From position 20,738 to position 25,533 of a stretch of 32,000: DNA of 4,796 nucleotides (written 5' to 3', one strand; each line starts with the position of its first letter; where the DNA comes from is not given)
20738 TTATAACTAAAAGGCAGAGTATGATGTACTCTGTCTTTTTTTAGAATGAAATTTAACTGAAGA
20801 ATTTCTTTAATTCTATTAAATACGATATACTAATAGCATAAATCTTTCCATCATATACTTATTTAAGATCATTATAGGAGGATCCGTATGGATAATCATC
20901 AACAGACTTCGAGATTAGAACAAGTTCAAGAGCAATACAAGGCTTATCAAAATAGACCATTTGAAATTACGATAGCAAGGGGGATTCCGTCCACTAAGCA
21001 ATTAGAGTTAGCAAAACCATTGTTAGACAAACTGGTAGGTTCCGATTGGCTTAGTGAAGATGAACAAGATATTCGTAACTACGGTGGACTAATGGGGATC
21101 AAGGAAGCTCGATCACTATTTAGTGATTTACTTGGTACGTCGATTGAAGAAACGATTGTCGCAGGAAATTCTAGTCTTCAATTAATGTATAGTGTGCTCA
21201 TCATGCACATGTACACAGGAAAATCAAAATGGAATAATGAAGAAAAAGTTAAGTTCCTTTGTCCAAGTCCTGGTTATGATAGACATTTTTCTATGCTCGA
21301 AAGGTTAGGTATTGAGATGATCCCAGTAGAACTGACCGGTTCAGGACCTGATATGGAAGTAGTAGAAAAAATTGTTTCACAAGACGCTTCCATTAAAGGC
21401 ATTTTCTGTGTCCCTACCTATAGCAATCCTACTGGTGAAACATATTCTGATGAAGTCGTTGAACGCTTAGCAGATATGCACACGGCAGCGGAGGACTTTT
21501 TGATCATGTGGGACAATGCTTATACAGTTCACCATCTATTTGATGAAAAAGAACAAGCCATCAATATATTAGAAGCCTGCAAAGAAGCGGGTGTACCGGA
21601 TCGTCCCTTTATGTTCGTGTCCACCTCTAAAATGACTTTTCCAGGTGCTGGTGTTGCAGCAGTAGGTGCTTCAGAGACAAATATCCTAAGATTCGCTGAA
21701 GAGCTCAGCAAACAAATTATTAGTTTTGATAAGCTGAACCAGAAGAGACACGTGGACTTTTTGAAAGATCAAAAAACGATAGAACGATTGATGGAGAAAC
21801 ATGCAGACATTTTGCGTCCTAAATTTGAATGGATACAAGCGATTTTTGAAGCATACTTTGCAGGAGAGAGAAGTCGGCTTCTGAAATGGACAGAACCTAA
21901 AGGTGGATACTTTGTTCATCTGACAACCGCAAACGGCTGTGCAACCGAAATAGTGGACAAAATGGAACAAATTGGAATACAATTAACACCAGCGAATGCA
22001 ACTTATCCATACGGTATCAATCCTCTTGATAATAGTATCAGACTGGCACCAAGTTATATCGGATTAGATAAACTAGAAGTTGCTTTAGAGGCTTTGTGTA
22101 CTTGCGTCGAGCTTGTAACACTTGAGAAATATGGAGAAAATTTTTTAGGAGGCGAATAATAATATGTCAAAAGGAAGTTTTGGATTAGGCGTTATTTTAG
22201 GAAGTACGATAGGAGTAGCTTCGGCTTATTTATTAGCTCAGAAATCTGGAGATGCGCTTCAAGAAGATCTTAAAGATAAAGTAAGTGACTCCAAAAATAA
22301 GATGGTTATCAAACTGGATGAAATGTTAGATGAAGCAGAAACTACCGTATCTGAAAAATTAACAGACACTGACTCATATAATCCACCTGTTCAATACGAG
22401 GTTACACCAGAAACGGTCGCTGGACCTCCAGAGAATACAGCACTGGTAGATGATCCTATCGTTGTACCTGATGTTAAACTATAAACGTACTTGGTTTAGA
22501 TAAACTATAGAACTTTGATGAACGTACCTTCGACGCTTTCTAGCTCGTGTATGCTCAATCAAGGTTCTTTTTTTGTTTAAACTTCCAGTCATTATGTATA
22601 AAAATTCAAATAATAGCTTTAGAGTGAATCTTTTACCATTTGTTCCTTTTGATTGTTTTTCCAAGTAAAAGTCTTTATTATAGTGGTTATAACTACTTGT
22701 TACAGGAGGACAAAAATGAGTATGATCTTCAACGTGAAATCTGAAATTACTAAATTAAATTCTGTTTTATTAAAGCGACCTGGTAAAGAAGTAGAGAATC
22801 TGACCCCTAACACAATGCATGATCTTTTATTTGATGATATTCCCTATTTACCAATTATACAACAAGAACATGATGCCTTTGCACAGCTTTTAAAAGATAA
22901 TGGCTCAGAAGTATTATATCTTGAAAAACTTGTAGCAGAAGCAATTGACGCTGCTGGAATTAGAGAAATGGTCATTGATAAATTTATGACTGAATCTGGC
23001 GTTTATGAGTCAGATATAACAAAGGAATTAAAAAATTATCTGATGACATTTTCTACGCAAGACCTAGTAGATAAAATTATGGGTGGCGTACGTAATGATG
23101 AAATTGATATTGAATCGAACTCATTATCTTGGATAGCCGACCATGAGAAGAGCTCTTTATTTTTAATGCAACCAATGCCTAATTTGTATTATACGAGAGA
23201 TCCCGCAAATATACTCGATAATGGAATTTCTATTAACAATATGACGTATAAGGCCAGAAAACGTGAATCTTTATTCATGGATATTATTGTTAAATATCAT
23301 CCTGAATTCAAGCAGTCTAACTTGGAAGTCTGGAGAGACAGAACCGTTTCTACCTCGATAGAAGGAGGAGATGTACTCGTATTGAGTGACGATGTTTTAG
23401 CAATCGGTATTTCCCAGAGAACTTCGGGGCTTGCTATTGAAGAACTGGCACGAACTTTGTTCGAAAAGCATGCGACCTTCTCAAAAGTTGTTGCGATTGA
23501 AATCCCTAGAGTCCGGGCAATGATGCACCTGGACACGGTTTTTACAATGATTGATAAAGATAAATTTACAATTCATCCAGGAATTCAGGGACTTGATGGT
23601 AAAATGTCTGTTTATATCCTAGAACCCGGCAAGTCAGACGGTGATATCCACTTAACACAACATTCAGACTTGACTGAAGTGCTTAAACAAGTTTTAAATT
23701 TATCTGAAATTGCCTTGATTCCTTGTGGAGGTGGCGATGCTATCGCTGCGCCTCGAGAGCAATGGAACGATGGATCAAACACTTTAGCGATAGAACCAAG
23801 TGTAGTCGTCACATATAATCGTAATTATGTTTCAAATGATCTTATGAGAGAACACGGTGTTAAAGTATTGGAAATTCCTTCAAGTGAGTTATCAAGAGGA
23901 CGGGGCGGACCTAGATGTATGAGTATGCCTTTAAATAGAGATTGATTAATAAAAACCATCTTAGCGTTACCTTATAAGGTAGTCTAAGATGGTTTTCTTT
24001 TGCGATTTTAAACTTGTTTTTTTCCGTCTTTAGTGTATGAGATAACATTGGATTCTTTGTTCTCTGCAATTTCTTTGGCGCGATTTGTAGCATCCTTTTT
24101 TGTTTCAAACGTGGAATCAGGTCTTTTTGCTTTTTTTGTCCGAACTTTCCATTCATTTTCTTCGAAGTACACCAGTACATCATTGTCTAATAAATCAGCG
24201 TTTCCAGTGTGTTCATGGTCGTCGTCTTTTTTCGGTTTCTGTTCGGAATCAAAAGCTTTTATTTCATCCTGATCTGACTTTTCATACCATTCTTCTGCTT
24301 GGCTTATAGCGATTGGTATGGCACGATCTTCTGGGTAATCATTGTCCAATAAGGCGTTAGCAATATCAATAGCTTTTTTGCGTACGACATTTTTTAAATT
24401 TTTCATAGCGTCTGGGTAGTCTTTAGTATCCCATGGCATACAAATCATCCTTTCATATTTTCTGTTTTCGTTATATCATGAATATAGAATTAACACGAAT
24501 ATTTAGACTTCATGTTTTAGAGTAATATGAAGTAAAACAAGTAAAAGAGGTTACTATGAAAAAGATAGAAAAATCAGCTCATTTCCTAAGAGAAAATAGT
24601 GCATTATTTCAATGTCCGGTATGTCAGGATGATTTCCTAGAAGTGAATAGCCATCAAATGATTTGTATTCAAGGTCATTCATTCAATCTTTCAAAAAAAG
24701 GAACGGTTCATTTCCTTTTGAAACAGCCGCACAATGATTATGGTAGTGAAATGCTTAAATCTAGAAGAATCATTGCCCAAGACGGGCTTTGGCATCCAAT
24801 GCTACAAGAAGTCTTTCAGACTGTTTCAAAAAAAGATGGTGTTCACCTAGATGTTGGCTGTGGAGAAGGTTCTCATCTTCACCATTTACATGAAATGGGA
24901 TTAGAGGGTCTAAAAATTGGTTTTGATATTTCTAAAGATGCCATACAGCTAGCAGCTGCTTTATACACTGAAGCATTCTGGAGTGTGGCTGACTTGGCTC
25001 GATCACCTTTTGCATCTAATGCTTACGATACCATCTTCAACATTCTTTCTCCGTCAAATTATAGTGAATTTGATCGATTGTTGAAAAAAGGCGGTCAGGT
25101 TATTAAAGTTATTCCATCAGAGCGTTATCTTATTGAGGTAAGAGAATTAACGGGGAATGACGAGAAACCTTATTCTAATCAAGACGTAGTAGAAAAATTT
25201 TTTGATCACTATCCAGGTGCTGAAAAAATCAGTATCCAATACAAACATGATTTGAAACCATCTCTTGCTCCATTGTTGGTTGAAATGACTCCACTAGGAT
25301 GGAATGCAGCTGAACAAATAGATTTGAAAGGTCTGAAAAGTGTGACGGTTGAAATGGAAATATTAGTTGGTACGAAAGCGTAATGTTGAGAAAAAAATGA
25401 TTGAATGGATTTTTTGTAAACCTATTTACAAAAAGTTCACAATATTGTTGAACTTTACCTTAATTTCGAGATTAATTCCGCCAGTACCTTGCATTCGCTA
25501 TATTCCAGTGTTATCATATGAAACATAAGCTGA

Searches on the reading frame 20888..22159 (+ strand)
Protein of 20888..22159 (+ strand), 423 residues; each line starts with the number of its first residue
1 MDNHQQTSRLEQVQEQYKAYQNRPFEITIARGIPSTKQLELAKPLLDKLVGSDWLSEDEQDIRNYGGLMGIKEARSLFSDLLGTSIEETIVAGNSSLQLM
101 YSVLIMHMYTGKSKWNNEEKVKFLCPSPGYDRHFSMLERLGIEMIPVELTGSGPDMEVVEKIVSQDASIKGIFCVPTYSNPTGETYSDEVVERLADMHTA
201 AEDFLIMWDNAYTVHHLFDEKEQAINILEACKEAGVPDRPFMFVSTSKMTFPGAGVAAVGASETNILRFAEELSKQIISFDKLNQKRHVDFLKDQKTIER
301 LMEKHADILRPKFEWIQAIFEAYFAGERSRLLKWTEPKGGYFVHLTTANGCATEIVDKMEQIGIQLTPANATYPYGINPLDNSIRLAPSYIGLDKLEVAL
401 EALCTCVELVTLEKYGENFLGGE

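Call 55: search_protein_families(library=pfam, proteins=[window:20888-22159:+], max_evalue=0.00001)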
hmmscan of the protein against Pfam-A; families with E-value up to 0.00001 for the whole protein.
window:20888-22159:+ (423 aa): 2 families
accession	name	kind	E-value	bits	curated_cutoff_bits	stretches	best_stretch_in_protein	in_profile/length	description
PF12897.13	Asp_aminotransf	-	8.6e-142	473.3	27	1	4-415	4-417/421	Aspartate amino-transferase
PF00155.27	Aminotran_1_2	-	4.6e-13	49.5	19.7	1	57-402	30-360/361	Aminotransferase class I and II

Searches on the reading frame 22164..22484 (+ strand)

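Call 55: search_protein_families(library=pfam, proteins=[window:22164-22484:+], max_evalue=0.00001)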
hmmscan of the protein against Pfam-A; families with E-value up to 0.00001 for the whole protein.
window:22164-22484:+ (106 aa): 1 family
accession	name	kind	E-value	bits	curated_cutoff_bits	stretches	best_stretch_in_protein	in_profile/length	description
PF12732.12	YtxH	-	1.7e-10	41.6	37.5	1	8-65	2-62/71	YtxH-like protein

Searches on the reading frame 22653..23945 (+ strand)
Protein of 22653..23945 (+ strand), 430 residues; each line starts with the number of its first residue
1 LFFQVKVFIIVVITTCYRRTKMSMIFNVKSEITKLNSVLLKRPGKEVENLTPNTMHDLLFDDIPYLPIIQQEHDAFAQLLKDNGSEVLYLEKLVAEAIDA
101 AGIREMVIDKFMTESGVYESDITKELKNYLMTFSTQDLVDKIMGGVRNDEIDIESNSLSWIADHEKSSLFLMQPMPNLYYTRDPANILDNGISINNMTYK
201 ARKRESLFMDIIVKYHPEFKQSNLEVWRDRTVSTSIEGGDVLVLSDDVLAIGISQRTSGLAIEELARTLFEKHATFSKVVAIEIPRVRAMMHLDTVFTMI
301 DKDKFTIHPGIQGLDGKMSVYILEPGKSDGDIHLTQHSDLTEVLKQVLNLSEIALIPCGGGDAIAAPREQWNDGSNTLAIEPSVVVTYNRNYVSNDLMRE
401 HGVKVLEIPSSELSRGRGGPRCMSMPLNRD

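Call 55: search_protein_families(library=pfam, proteins=[window:22653-23945:+], max_evalue=0.00001)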
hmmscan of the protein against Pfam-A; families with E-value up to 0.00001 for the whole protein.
window:22653-23945:+ (430 aa): 2 families
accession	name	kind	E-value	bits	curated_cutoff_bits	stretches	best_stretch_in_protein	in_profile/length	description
PF02274.22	ADI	-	7.8e-138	460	22.8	1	57-429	2-377/377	Arginine deiminase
PF19420.4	DDAH_eukar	-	2.9e-08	33.7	23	0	180-313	62-198/291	N,N dimethylarginine dimethylhydrolase, eukaryotic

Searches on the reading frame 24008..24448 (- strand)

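Call 55: search_protein_families(library=pfam, proteins=[window:24008-24448:-], max_evalue=0.00001)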
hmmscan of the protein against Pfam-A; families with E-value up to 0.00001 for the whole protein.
window:24008-24448:- (146 aa): 1 family
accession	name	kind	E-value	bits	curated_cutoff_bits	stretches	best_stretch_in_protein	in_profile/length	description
PF09954.14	DUF2188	-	4.2e-12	46.5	22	1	96-143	7-55/62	Uncharacterized protein conserved in bacteria (DUF2188)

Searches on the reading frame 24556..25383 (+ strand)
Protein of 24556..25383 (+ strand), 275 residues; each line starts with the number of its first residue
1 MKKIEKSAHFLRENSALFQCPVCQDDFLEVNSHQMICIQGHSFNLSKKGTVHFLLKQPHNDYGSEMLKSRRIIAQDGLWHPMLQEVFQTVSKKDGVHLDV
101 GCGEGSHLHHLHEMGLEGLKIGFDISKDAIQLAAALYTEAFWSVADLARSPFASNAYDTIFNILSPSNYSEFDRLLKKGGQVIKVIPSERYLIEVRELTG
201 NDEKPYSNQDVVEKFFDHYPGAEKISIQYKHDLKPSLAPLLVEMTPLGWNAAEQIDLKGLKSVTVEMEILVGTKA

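Call 55: search_protein_families(library=pfam, proteins=[window:24556-25383:+], max_evalue=0.00001)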
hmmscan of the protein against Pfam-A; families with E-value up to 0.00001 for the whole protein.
window:24556-25383:+ (275 aa): 4 families
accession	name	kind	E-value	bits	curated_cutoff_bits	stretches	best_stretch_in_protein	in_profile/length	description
PF13649.12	Methyltransf_25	-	1e-09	39.4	27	1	98-180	2-97/97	Methyltransferase domain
PF13847.12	Methyltransf_31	-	1e-09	38.6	27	1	92-183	2-108/145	Methyltransferase domain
PF08241.18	Methyltransf_11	-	4.3e-09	37.3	21.2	1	98-182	1-93/95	Methyltransferase domain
PF21302.3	Zn_ribbon_RlmA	-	9.5e-07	29.2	27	1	18-54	1-36/44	RlmA, N-terminal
